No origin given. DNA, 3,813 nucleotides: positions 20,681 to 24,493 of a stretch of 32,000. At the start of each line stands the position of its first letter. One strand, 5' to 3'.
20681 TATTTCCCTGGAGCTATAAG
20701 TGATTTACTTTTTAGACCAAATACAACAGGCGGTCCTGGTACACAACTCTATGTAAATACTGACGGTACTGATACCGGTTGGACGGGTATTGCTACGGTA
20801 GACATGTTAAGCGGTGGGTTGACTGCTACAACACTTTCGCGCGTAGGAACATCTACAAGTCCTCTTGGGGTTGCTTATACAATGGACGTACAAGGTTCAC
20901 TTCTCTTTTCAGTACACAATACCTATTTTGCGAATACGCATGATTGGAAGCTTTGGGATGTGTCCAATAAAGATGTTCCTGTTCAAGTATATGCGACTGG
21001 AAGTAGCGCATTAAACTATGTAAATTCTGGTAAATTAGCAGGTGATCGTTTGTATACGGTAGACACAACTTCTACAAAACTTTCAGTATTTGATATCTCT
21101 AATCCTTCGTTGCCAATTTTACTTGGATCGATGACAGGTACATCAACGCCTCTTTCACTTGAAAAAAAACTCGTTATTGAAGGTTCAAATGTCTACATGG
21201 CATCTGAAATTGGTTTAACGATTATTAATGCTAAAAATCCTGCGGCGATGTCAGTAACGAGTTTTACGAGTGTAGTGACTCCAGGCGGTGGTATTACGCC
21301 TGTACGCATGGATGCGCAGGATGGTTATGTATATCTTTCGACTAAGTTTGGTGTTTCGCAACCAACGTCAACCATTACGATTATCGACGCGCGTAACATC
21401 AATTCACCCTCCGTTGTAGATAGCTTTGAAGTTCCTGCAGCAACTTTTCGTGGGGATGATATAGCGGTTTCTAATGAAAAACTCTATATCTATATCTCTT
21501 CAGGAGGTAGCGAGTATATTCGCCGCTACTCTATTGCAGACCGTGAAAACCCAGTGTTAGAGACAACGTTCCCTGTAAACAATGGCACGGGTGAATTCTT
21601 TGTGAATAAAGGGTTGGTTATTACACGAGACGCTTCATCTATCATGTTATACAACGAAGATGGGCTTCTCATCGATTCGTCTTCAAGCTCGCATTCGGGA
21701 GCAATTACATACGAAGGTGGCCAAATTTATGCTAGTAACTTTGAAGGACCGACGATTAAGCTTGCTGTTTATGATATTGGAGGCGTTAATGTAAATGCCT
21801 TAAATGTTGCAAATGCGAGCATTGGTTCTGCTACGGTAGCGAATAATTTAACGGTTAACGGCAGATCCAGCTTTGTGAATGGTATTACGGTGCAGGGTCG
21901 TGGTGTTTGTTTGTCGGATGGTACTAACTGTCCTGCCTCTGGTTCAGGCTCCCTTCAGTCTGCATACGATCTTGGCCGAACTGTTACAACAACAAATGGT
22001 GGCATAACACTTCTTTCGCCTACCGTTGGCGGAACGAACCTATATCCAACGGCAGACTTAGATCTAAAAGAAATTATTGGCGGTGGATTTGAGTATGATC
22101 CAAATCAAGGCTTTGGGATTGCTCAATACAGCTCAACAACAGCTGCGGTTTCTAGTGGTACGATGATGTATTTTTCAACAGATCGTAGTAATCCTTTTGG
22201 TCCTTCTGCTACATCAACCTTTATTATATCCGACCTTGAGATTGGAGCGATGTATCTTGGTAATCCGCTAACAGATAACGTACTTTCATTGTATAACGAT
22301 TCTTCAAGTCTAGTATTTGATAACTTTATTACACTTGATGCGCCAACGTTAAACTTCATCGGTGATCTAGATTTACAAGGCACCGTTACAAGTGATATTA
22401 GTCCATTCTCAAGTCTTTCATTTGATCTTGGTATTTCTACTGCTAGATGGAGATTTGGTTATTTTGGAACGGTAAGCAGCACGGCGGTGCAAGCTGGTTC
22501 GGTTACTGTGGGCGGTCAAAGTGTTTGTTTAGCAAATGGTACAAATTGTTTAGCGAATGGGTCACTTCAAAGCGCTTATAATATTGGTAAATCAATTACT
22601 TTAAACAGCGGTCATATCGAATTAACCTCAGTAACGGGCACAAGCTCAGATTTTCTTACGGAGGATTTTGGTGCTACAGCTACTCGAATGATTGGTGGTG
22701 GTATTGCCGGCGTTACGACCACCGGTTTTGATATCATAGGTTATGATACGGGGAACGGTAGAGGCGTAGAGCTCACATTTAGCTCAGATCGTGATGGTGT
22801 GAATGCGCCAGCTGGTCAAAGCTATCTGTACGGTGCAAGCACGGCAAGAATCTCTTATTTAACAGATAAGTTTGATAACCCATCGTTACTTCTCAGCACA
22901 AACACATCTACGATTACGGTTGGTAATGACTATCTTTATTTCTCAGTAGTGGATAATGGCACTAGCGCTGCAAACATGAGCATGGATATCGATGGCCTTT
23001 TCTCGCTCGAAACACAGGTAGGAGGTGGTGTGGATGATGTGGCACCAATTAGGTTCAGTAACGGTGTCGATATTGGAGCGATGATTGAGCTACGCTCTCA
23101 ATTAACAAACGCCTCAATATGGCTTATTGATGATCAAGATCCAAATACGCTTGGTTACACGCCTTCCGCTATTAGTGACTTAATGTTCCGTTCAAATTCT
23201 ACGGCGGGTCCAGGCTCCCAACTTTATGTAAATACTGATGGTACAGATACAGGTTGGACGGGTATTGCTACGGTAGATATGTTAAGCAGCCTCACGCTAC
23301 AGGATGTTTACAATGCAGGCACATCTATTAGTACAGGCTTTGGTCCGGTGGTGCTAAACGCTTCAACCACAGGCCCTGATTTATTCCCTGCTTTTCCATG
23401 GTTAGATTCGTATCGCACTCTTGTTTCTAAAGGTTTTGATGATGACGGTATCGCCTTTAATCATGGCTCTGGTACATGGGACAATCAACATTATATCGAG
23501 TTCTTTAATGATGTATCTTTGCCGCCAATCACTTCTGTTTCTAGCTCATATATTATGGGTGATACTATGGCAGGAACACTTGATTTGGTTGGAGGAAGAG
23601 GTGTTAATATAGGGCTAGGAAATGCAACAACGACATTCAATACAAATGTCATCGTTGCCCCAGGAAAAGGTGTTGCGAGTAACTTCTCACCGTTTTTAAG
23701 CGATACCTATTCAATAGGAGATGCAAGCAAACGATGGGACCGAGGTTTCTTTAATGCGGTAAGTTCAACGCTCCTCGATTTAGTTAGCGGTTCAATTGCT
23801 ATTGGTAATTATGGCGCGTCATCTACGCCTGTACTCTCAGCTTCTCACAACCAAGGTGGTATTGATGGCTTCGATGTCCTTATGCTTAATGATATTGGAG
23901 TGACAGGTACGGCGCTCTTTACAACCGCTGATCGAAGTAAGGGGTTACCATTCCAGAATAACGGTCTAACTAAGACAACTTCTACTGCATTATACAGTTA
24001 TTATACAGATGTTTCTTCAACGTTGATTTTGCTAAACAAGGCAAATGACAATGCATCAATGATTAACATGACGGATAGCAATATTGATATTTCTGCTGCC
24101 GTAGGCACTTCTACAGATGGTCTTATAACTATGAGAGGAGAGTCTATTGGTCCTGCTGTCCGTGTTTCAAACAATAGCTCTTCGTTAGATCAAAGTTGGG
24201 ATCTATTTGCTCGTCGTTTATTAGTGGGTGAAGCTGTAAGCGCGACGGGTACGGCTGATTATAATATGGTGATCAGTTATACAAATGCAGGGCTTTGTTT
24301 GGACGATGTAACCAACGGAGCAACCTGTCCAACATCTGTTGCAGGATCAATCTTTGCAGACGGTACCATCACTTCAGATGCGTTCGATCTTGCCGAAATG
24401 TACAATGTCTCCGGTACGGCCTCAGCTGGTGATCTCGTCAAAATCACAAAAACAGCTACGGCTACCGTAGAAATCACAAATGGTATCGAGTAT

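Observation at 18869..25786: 2305-aa tail-fibre-like giant surface protein with an embedded beta-propeller and a duplicated C-terminal module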

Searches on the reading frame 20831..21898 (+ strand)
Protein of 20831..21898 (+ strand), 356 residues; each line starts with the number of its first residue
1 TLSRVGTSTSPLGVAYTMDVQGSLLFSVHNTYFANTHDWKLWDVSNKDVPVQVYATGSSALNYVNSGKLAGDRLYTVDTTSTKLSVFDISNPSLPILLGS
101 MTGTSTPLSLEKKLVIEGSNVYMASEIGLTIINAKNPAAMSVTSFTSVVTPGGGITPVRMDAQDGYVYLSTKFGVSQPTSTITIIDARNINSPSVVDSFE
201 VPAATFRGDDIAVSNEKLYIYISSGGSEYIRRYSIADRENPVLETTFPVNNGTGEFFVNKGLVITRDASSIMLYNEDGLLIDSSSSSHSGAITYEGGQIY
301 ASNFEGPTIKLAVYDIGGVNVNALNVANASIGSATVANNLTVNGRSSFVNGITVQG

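Call 15: search_protein_families(library=phrogs, proteins=[window:20861-21883:+], max_evalue=0.1)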
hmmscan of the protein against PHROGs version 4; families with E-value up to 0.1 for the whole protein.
window:20861-21883:+ (341 aa): 1 family
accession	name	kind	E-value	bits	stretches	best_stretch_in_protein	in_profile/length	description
phrog_22523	-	unknown function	1.8e-06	28.3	1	21-120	171-270/309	-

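Call 16: search_protein_families(library=pfam, proteins=[window:20861-21883:+], max_evalue=10)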
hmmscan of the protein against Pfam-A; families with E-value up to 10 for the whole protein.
window:20861-21883:+ (341 aa): 3 families
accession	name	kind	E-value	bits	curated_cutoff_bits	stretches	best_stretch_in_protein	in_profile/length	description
PF08309.17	LVIVD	-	0.006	16.3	20.2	1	72-91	21-40/42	LVIVD repeat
PF21544.3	PorZ_N_b_propeller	-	0.0062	17.3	27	2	150-170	84-104/154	TSS9, PorZ, N-terminal beta-propeller domain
PF05694.17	SBP56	-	0.066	12.4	34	1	187-235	295-343/453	56kDa selenium binding protein (SBP56)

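Call 25: search_protein_families(library=ncbifam, proteins=[window:20861-21883:+], max_evalue=1)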
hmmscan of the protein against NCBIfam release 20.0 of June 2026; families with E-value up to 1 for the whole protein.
window:20861-21883:+ (341 aa): 1 family
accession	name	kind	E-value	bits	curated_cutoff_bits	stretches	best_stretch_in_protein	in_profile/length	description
TIGR04312.1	choice_anch_B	subfamily_domain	1.4e-06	27.9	100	1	25-133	203-319/364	choice-of-anchor B family protein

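Call 91: search_protein_families(library=pfam, proteins=[window:20831-21898:+], max_evalue=0.01)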
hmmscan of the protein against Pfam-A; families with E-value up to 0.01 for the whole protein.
window:20831-21898:+ (356 aa): 2 families
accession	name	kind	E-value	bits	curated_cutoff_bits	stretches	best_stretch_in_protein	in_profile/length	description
PF08309.17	LVIVD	-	0.0064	16.3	20.2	1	82-101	21-40/42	LVIVD repeat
PF21544.3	PorZ_N_b_propeller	-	0.0069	17.1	27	0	160-180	84-104/154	TSS9, PorZ, N-terminal beta-propeller domain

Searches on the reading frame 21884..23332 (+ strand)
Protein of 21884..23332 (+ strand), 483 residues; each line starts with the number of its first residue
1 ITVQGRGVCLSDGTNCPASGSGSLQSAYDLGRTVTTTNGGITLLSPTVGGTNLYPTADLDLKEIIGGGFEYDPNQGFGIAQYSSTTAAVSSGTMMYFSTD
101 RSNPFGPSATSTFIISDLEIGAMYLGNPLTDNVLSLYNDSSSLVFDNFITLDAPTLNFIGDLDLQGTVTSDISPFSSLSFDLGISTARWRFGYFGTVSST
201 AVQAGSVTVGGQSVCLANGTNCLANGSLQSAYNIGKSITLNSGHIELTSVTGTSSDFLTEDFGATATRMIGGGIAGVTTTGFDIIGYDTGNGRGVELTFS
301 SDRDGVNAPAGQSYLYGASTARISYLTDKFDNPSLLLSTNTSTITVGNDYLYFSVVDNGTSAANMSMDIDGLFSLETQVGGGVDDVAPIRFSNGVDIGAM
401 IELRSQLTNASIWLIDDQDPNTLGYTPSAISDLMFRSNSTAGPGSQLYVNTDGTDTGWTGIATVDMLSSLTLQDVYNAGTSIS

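Call 15: search_protein_families(library=phrogs, proteins=[window:21884-23332:+], max_evalue=0.1)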
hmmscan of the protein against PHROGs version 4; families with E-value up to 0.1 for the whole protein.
window:21884-23332:+ (483 aa): 0 families

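Call 16: search_protein_families(library=pfam, proteins=[window:21884-23332:+], max_evalue=10)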
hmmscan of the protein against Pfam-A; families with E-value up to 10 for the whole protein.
window:21884-23332:+ (483 aa): 1 family
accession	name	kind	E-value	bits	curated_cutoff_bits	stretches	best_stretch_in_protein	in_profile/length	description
PF20606.3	DUF6799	-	0.13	12.5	26.8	1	203-243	15-54/63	Domain of unknown function (DUF6799)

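Call 25: search_protein_families(library=ncbifam, proteins=[window:21884-23332:+], max_evalue=1)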
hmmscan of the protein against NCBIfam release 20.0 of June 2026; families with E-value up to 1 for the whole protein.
window:21884-23332:+ (483 aa): 0 families

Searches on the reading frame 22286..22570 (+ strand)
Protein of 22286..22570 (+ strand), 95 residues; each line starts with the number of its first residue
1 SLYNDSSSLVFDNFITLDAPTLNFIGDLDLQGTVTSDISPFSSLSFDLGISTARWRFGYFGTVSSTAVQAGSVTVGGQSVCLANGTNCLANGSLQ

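Call 93: search_dna_similar(query=window:22286-22570:+, collection=phages, mode=protein, max_evalue=0.1, max_rows=15)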
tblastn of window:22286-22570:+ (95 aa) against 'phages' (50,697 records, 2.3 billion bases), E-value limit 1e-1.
Records with a match: 2; places in all: 2; records where one place covers at least 80% of the query: 0.
Best place of each record, by identity: <60% 2.
By first word of the organism name: Prochlorococcus 2.
By host as written in the record: Prochlorococcus MED4 2.
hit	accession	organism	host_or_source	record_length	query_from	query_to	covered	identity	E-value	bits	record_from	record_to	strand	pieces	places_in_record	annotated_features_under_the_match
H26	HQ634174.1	Prochlorococcus phage MED4-213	Prochlorococcus MED4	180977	27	76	53%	41.2%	3e-2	38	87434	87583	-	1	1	hypothetical protein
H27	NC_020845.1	Prochlorococcus phage MED4-213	Prochlorococcus MED4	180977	27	76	53%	41.2%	3e-2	38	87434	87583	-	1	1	tail fiber protein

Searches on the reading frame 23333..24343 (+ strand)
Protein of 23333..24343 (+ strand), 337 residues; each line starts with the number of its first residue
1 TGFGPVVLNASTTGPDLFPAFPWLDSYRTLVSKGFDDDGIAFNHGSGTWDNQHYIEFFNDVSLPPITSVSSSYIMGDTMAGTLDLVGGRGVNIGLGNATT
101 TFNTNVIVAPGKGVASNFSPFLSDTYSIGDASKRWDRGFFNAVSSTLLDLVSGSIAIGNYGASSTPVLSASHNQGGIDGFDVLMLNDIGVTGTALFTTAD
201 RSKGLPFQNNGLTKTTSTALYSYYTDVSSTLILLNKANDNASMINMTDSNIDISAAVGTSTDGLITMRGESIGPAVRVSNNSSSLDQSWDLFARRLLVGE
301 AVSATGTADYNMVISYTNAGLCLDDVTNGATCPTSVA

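Call 15: search_protein_families(library=phrogs, proteins=[window:23333-24343:+], max_evalue=0.1)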
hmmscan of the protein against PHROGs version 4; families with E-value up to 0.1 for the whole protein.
window:23333-24343:+ (337 aa): 0 families

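Call 16: search_protein_families(library=pfam, proteins=[window:23333-24343:+], max_evalue=10)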
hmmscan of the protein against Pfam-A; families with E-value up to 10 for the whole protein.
window:23333-24343:+ (337 aa): 0 families

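Call 25: search_protein_families(library=ncbifam, proteins=[window:23333-24343:+], max_evalue=1)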
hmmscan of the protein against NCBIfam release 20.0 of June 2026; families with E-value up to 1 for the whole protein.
window:23333-24343:+ (337 aa): 2 families
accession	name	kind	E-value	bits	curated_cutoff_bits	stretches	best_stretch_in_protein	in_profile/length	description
NF012190.1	tet_MFS_B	exception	0.02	13.9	850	1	146-238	304-393/400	tetracycline efflux MFS transporter Tet(B)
TIGR02281.1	clan_AA_DTGA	subfamily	0.5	10.6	57.95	0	174-219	15-60/121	TIGR02281 family clan AA aspartic protease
